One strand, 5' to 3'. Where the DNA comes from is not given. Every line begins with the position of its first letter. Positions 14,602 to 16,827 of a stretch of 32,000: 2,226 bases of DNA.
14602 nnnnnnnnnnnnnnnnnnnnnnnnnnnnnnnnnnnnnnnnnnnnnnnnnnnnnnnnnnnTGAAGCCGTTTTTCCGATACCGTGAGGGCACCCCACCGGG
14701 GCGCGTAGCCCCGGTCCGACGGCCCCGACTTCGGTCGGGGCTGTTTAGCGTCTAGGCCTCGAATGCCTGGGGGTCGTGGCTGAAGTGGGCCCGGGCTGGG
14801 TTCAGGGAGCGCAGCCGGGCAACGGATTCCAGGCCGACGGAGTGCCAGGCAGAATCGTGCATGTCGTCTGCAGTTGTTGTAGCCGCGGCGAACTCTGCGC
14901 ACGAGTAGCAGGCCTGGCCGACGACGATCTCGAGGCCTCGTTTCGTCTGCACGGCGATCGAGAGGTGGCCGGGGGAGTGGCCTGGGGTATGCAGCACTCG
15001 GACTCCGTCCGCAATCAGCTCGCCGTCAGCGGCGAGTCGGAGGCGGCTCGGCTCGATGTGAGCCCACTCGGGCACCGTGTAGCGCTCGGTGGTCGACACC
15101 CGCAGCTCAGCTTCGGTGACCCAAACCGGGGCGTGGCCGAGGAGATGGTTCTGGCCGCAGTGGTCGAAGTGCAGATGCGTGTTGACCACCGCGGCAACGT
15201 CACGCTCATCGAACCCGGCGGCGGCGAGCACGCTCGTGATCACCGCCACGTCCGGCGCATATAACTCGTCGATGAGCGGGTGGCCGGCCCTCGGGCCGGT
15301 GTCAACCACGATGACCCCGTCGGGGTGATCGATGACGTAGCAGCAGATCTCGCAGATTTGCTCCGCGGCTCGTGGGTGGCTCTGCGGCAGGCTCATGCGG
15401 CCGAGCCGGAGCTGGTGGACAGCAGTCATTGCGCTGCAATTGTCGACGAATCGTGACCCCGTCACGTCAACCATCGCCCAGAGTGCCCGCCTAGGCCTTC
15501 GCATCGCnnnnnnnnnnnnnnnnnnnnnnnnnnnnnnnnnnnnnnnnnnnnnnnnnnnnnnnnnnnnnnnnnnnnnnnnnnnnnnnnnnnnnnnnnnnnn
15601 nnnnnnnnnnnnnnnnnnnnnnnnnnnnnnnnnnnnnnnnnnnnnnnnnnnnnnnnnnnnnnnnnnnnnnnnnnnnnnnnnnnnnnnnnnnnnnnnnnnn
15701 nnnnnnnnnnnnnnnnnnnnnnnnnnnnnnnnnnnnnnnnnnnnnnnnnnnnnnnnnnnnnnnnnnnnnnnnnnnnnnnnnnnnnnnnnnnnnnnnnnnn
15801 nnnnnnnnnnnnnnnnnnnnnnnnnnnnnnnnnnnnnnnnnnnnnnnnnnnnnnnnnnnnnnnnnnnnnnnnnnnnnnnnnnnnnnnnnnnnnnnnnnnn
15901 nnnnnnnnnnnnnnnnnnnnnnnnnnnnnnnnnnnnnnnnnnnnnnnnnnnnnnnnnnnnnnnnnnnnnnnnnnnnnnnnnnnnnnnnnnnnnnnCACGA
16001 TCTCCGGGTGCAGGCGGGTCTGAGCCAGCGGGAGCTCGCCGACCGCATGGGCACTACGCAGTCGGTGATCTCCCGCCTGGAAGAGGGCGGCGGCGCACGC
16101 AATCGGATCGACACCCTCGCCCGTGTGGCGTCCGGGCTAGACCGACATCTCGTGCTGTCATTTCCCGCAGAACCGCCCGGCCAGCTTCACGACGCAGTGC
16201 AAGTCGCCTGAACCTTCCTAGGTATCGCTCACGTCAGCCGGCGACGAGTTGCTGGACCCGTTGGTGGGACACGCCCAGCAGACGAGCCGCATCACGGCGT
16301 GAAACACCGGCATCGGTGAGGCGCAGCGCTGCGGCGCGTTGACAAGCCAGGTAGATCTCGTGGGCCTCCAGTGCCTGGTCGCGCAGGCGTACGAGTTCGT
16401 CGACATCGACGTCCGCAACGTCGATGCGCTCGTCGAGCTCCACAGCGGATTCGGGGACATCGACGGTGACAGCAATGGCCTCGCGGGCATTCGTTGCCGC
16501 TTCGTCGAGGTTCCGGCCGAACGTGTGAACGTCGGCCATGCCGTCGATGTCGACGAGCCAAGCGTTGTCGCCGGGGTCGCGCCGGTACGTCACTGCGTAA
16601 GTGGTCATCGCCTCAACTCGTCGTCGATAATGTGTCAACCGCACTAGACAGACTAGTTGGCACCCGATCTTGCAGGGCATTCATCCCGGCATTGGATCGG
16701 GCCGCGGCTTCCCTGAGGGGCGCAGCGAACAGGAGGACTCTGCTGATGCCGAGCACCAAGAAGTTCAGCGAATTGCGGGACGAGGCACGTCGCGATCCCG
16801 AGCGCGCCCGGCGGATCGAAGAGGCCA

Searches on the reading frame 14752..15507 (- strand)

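Call 39: search_protein_families(library=pfam, proteins=[window:14752-15507:-], max_evalue=0.001)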
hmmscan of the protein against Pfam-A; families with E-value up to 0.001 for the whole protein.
window:14752-15507:- (251 aa): 1 family
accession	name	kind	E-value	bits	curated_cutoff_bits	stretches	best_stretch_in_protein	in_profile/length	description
PF00753.33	Lactamase_B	-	1.8e-17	64.3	22.7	1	56-189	8-142/196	Metallo-beta-lactamase superfamily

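Call 55: search_protein_families(library=ncbifam, proteins=[window:14752-15507:-], max_evalue=0.001)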
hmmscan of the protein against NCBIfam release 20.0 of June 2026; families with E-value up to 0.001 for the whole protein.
window:14752-15507:- (251 aa): 22 families
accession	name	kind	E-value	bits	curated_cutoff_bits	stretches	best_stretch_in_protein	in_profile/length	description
NF045699.1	AHLLactAiiA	equivalog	1.1e-24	87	375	1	54-245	34-237/251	quorum-quenching N-acyl homoserine lactonase AiiA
NF047925.1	pyridox_lacton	equivalog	9.3e-21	74.8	325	2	57-140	38-125/268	4-pyridoxolactonase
NF047976.1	lactonase_AhlS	equivalog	1.9e-12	46.8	475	1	43-250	30-265/276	AhlS family quorum-quenching N-acyl homoserine lactonase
NF047979.1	lactonase_AidB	equivalog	8.3e-12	44.9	360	1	53-192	50-199/271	AidB family quorum-quenching N-acyl homoserine lactonase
NF045700.1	AHLLactAttM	equivalog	9.1e-12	45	390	1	48-247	27-248/257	AttM family quorum-quenching N-acyl homoserine lactonase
NF033105.1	bla_subclass_B3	equivalog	9.9e-11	41.4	240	1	73-191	31-160/257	subclass B3 metallo-beta-lactamase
NF012229.1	bla_class_B_core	domain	2.2e-08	34.4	100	1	74-185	24-137/139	metallo-beta-lactamase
NF047919.1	lactonase_YtnP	equivalog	6.7e-07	28.8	425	1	89-191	85-201/274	YtnP family quorum-quenching lactonase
NF040470.1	blaEAM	exception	3.9e-06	26.1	660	1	69-185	86-214/318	EAM family subclass B3 metallo-beta-lactamase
TIGR03413.1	GSH_gloB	equivalog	8e-06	25.4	200.8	1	86-201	26-129/248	hydroxyacylglutathione hydrolase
NF012140.0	blaBJP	exception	8.5e-06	24.8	600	1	55-119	56-109/294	BJP family subclass B3 metallo-beta-lactamase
NF000440.2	blaTHIN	exception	1.6e-05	24.2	700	1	67-120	65-117/316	THIN family subclass B3 metallo-beta-lactamase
NF000287.1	SMB1_fam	exception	3.8e-05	23.2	400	1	70-188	50-179/280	SMB-1 family subclass B3 metallo-beta-lactamase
NF000427.2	blaCAU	exception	4.7e-05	22.8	500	1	74-120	35-82/262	CAU/MBL1b family subclass B3 metallo-beta-lactamase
NF000457.2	blaPEDO-1_fam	exception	8.5e-05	22.1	550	1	53-189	51-187/286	PEDO-1 family subclass B3 metallo-beta-lactamase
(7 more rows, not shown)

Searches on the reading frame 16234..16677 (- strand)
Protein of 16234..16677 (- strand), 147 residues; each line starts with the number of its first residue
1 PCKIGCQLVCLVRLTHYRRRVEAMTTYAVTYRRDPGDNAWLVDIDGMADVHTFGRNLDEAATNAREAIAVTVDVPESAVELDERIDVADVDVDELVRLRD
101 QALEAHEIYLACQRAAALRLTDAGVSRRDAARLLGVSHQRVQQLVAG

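Call 39: search_protein_families(library=pfam, proteins=[window:16234-16677:-], max_evalue=0.001)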
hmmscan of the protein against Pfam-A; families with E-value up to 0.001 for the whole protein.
window:16234-16677:- (147 aa): 2 families
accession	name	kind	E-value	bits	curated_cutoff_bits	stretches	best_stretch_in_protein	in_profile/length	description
PF13384.12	HTH_23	-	3.1e-06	27.3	24.6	1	113-145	6-38/50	Homeodomain-like domain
PF13518.12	HTH_28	-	0.00014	22.3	25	1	113-145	1-33/52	Helix-turn-helix domain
